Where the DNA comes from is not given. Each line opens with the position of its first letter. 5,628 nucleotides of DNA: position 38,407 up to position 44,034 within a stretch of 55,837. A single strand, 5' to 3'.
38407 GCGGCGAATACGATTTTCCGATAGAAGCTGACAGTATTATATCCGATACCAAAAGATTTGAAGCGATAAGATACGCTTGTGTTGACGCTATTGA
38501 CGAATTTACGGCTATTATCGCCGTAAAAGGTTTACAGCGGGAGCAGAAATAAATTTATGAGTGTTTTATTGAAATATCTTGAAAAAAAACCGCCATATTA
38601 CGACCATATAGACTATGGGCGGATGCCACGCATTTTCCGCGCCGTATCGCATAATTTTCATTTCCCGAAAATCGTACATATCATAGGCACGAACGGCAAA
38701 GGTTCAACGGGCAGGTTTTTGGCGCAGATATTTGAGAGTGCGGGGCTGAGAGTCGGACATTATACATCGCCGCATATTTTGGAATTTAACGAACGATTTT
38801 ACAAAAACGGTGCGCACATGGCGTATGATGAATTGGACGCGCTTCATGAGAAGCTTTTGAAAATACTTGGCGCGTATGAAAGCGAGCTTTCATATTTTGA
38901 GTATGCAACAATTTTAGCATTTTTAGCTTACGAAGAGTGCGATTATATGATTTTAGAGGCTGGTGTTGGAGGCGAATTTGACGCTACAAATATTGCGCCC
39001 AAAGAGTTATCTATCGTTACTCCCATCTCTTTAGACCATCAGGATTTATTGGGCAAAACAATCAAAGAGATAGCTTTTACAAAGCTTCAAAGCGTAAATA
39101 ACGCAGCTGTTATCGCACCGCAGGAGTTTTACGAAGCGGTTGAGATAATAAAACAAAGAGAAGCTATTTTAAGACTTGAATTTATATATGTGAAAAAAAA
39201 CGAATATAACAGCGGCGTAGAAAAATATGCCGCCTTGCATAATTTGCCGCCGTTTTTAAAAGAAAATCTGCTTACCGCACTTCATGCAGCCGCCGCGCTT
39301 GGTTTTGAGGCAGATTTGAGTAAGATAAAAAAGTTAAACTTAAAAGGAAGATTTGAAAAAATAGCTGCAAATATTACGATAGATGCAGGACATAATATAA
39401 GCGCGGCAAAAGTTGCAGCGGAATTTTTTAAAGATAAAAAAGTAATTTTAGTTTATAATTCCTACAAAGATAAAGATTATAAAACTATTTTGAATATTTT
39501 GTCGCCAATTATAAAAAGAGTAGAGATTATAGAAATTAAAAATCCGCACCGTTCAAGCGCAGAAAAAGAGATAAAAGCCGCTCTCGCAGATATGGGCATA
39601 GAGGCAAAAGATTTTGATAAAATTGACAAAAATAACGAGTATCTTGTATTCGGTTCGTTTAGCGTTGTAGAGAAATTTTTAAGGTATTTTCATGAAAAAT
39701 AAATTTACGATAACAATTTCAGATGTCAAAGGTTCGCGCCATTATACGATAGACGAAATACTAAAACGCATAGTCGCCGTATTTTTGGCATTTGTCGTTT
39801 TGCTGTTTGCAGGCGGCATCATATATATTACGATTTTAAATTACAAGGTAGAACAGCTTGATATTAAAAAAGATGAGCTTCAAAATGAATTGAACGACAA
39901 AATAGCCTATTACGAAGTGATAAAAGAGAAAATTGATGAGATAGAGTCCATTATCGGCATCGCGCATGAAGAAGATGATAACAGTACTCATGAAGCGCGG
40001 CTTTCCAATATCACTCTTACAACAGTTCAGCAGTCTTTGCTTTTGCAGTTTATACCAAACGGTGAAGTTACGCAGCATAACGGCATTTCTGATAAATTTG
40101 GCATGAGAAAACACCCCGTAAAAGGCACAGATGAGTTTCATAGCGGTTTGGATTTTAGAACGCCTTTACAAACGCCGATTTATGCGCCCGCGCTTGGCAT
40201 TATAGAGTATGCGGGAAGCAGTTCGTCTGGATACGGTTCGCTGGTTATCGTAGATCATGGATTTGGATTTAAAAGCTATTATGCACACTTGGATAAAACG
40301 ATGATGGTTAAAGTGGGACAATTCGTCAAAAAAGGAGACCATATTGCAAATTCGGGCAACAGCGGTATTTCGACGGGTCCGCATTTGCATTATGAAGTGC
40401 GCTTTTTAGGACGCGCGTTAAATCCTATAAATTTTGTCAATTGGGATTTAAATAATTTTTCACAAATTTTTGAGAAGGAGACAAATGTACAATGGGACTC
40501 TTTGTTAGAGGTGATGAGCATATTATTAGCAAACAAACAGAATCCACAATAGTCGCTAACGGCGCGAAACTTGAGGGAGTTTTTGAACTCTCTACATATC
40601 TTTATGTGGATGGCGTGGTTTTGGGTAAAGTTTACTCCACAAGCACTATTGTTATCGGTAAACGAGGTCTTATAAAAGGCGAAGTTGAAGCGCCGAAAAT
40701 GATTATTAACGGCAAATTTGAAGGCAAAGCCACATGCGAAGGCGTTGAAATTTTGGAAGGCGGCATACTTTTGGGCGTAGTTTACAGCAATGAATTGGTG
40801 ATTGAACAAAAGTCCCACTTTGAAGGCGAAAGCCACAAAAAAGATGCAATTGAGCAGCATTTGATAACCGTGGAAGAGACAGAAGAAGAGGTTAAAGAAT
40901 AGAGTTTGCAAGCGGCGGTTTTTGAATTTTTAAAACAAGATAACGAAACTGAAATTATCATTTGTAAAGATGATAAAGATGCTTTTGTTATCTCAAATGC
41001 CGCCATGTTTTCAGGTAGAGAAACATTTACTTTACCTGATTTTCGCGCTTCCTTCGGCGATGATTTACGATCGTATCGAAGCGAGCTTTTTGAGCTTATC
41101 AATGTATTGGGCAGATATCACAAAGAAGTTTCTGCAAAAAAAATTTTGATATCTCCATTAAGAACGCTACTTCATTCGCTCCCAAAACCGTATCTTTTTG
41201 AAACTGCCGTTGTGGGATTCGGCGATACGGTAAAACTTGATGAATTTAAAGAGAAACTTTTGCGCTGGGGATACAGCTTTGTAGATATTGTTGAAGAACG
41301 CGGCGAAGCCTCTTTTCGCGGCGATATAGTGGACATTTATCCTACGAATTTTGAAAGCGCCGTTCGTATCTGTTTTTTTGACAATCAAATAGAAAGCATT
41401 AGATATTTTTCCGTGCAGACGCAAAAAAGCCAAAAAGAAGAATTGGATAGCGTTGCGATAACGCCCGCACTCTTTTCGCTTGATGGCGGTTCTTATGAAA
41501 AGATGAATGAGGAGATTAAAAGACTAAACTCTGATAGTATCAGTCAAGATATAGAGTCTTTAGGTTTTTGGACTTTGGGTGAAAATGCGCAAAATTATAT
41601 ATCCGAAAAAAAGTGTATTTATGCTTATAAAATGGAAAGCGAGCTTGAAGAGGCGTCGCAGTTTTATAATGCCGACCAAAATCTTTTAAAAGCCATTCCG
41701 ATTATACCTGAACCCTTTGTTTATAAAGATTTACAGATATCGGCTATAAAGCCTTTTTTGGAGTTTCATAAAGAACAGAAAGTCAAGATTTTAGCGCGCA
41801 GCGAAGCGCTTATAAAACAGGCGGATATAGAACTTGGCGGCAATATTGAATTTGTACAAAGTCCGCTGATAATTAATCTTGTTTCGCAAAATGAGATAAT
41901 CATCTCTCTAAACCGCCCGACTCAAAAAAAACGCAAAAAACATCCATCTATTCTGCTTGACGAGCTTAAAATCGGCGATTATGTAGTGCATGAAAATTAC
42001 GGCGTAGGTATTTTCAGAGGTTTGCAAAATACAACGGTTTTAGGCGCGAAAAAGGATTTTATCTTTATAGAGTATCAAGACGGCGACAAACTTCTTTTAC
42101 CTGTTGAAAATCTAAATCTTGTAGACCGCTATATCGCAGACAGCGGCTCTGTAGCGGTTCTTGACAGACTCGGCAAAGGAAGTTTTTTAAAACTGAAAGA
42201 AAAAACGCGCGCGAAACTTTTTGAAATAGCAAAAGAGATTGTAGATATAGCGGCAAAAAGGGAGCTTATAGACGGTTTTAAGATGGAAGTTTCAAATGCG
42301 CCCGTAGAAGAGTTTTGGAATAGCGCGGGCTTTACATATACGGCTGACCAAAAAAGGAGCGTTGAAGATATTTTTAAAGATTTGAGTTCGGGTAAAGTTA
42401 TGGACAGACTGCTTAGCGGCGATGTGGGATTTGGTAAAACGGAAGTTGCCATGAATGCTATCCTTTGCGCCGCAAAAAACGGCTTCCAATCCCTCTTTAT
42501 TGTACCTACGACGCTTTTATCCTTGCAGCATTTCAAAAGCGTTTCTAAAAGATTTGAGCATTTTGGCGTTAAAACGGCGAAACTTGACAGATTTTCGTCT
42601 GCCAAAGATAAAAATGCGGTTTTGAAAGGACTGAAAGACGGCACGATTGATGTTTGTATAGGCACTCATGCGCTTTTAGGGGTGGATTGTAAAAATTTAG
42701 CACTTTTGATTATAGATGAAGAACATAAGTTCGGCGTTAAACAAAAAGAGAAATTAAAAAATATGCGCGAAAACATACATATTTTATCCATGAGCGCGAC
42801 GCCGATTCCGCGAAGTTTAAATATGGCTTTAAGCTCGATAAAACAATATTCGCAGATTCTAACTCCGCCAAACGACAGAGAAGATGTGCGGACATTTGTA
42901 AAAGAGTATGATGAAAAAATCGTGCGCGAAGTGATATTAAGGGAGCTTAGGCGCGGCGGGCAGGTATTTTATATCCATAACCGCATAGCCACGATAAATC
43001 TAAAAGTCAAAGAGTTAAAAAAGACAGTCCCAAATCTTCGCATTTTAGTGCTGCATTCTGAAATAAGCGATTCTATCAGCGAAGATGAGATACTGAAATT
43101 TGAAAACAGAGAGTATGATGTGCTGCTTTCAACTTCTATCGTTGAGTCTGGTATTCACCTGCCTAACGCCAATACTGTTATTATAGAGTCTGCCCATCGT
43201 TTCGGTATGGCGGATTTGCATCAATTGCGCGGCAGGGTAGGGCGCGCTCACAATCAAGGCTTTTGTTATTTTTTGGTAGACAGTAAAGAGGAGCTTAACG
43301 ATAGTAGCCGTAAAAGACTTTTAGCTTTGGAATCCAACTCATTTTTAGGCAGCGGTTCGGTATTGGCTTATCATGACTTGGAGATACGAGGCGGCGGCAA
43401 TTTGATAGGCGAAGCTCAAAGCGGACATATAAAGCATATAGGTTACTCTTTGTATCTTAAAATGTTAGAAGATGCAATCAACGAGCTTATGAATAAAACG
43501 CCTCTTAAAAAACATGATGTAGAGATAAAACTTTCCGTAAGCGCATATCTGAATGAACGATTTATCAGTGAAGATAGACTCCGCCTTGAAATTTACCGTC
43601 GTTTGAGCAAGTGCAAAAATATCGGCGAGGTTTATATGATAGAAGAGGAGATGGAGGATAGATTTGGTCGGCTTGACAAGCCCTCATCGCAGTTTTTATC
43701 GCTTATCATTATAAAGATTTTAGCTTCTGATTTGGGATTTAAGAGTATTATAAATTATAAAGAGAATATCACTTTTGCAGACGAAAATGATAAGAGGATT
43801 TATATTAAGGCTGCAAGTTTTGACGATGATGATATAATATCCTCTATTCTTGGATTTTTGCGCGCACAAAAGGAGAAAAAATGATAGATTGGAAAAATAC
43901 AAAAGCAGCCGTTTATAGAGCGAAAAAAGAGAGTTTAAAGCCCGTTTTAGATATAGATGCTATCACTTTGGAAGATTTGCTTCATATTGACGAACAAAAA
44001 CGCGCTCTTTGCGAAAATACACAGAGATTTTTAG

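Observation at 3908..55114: About 90 copies of a 35-42 bp hairpin repeat whose central stem varies but stays complementary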

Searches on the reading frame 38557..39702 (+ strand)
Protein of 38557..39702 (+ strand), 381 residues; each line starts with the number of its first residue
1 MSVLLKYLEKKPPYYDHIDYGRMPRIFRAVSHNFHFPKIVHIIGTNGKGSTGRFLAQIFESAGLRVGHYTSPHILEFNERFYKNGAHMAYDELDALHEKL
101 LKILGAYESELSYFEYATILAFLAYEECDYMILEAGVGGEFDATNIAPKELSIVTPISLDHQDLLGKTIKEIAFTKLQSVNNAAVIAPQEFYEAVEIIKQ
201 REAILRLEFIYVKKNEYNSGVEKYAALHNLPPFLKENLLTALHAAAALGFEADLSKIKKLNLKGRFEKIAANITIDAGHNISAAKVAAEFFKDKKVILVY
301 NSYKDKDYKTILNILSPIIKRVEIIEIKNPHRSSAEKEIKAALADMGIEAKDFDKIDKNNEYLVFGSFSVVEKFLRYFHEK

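Call 83: search_protein_families(library=pfam, proteins=[window:38557-39702:+], max_evalue=0.00001)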
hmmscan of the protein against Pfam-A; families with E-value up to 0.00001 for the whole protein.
window:38557-39702:+ (381 aa): 1 family
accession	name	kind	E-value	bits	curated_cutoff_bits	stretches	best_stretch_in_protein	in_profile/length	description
PF08245.18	Mur_ligase_M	-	9.8e-06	26.1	24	0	44-180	3-110/200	Mur ligase middle domain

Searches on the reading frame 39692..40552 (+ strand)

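Call 83: search_protein_families(library=pfam, proteins=[window:39692-40552:+], max_evalue=0.00001)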
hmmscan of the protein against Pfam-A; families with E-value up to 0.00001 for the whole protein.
window:39692-40552:+ (286 aa): 1 family
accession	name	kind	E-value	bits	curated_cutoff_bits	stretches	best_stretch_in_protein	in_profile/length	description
PF01551.29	Peptidase_M23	-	5.8e-31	107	28.7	1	149-245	2-96/96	Peptidase family M23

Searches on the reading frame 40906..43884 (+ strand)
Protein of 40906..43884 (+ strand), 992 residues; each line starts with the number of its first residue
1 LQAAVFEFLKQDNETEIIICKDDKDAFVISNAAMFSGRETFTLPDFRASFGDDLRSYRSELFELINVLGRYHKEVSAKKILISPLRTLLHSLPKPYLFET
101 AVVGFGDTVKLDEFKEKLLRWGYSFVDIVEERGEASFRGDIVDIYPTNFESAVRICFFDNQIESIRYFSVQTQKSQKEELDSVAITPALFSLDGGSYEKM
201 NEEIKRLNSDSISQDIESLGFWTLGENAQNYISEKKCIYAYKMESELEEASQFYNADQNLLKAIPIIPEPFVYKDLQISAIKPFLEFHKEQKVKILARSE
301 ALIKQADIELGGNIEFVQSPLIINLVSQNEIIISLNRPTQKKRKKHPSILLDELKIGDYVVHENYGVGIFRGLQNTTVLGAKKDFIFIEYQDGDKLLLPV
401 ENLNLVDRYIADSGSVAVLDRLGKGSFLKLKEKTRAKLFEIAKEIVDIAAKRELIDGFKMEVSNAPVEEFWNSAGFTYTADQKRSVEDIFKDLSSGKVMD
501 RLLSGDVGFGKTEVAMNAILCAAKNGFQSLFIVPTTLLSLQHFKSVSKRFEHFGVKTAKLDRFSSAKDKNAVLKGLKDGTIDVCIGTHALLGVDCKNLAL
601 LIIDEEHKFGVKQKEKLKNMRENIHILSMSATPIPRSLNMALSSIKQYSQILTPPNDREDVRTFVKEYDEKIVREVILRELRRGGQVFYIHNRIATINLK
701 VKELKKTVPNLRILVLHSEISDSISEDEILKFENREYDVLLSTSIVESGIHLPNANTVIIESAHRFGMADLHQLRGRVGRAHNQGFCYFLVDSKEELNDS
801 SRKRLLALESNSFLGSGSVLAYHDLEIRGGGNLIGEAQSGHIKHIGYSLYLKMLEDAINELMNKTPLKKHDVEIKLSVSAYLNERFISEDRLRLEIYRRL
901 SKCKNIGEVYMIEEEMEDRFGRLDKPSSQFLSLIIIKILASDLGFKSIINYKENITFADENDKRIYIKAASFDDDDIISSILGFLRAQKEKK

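Call 83: search_protein_families(library=pfam, proteins=[window:40906-43884:+], max_evalue=0.00001)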
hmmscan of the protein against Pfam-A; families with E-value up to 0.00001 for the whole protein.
window:40906-43884:+ (992 aa): 6 families
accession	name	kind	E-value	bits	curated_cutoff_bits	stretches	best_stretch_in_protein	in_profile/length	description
PF00270.35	DEAD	-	9.9e-24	84.4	26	1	481-638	3-164/167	DEAD/DEAH box helicase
PF00271.37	Helicase_C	-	8.3e-22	78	23.5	1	675-781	8-109/110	Helicase conserved C-terminal domain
PF02559.22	CarD_TRCF_RID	-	3.7e-21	75.4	23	1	354-410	1-57/57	CarD-like/TRCF RID domain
PF17757.6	UvrB_inter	-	7.3e-21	74.5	22.9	1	106-188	6-88/91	UvrB interaction domain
PF03461.20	TRCF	-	8e-20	71.4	25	1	876-965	1-90/95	TRCF domain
PF04851.21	ResIII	-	7.7e-12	45.9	22.5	1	480-633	6-162/164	Type III restriction enzyme, res subunit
